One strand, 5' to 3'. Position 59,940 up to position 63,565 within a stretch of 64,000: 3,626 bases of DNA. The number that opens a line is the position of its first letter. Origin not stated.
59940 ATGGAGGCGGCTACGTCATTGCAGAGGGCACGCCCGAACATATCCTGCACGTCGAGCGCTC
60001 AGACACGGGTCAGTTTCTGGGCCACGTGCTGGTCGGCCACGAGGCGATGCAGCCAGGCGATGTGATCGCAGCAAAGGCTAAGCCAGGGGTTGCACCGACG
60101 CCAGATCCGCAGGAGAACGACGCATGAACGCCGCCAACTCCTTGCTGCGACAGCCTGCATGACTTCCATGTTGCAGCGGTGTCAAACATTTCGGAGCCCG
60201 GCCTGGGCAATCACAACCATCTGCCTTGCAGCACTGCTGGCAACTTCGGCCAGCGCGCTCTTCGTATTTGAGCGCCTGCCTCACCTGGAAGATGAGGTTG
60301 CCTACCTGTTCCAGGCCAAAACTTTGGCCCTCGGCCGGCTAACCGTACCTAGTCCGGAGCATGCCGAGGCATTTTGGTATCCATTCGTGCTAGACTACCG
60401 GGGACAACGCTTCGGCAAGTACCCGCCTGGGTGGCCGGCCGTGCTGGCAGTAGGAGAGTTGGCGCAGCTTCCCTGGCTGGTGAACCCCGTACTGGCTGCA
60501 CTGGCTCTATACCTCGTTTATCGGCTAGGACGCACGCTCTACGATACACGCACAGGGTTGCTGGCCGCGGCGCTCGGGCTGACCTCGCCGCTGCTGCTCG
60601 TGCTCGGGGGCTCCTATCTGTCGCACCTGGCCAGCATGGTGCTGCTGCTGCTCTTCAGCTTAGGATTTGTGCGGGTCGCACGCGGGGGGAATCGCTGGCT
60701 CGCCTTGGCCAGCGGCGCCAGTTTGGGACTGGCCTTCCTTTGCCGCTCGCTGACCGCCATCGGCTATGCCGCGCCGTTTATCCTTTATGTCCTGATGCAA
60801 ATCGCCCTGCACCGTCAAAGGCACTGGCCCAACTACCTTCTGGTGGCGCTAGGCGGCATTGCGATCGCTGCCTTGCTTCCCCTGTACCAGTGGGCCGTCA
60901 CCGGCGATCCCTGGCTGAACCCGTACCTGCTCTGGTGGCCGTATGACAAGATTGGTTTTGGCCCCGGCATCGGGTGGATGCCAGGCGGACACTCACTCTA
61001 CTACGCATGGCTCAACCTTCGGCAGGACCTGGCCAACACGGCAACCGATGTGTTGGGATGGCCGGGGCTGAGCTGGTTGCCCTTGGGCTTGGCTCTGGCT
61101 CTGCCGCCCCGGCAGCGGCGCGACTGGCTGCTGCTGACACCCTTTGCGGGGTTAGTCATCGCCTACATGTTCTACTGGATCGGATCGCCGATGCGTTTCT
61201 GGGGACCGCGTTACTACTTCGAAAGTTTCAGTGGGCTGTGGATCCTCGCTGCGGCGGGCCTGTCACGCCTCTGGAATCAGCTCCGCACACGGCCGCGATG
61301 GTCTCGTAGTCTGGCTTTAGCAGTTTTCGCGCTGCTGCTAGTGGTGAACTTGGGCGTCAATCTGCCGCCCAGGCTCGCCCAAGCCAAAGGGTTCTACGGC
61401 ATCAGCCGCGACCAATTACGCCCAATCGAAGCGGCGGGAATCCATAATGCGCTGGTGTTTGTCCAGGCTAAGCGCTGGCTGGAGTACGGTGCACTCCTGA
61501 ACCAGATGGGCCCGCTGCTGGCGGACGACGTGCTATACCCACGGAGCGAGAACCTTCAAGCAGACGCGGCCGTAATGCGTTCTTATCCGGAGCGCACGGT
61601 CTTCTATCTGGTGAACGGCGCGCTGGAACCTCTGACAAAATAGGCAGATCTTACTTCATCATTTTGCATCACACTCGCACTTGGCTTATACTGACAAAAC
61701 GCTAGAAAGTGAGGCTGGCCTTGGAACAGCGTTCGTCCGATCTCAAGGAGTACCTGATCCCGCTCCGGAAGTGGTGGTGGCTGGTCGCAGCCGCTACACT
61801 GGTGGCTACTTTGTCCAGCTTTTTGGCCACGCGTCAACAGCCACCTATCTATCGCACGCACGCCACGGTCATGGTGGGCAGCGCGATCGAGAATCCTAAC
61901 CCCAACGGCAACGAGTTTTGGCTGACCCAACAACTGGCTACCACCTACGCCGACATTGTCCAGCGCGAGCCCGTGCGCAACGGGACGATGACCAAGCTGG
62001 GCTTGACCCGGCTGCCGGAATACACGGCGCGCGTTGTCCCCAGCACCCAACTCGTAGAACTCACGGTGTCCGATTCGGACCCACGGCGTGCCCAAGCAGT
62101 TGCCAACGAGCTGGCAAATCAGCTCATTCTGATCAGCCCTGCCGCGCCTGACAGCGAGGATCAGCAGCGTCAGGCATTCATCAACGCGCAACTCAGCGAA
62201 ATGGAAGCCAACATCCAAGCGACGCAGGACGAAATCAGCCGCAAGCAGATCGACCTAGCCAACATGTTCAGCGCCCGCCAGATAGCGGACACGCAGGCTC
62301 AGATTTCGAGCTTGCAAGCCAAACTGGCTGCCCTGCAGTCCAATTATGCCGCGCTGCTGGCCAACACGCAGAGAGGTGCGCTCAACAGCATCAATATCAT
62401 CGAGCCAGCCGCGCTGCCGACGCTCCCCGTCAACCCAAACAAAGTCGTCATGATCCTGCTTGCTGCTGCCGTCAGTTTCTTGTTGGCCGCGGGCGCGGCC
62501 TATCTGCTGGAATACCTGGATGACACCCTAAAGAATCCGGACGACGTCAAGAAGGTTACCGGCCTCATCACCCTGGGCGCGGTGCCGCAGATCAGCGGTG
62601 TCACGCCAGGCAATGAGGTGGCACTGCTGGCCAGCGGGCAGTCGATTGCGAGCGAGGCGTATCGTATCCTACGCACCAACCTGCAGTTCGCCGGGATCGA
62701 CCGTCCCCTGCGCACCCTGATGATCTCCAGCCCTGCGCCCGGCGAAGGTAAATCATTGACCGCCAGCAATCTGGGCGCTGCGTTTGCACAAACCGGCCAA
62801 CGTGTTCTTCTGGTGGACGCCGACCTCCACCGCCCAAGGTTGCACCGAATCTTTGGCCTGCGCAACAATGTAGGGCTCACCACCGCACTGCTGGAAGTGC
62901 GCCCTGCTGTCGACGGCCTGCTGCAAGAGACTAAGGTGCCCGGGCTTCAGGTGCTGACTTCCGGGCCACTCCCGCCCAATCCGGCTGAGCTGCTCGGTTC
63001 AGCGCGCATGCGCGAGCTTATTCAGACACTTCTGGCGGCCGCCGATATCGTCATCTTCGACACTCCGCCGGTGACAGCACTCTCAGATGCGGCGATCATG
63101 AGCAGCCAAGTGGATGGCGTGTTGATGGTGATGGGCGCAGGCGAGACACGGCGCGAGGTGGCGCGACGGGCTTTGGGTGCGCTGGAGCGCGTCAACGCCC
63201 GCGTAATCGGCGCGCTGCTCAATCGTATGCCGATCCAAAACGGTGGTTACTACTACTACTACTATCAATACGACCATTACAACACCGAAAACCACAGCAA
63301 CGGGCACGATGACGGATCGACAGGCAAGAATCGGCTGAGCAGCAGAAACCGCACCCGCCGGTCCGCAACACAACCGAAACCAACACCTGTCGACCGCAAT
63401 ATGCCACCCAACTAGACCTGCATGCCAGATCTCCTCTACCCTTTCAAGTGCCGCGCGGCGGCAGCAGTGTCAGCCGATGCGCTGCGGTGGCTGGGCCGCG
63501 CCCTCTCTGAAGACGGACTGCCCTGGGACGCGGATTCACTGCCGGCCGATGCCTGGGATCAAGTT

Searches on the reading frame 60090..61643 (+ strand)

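Call 56: search_protein_families(library=pfam, proteins=[window:60090-61643:+], max_evalue=0.00001)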
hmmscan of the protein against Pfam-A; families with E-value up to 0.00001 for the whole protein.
window:60090-61643:+ (517 aa): 1 family
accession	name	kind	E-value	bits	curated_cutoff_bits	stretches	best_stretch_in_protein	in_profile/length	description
PF13231.12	PMT_2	-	1.6e-08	35.4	26.1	1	131-263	27-155/160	Dolichyl-phosphate-mannose-protein mannosyltransferase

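Call 57: search_protein_families(library=padloc, proteins=[window:60090-61643:+], max_evalue=0.00001)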
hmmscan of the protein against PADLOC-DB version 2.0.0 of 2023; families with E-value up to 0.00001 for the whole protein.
window:60090-61643:+ (517 aa): 0 families

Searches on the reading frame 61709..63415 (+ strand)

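Call 56: search_protein_families(library=pfam, proteins=[window:61709-63415:+], max_evalue=0.00001)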
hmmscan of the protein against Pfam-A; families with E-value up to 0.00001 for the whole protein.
window:61709-63415:+ (568 aa): 4 families
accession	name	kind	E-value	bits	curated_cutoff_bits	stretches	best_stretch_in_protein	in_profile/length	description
PF10609.15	ParA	-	2.2e-11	44.1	27.1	1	336-505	5-173/246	NUBPL iron-transfer P-loop NTPase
PF01656.29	CbiA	-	1e-08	35.6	25.4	1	338-507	2-83/125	CobQ/CobB/MinD/ParA nucleotide binding domain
PF13614.12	AAA_31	-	2.6e-08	34.5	27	1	340-466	7-140/177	AAA domain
PF02706.20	Wzz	-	6e-06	26.9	25.5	1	11-93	4-87/91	Chain length determinant protein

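Call 57: search_protein_families(library=padloc, proteins=[window:61709-63415:+], max_evalue=0.00001)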
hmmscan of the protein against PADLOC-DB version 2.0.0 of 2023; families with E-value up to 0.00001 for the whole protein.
window:61709-63415:+ (568 aa): 0 families
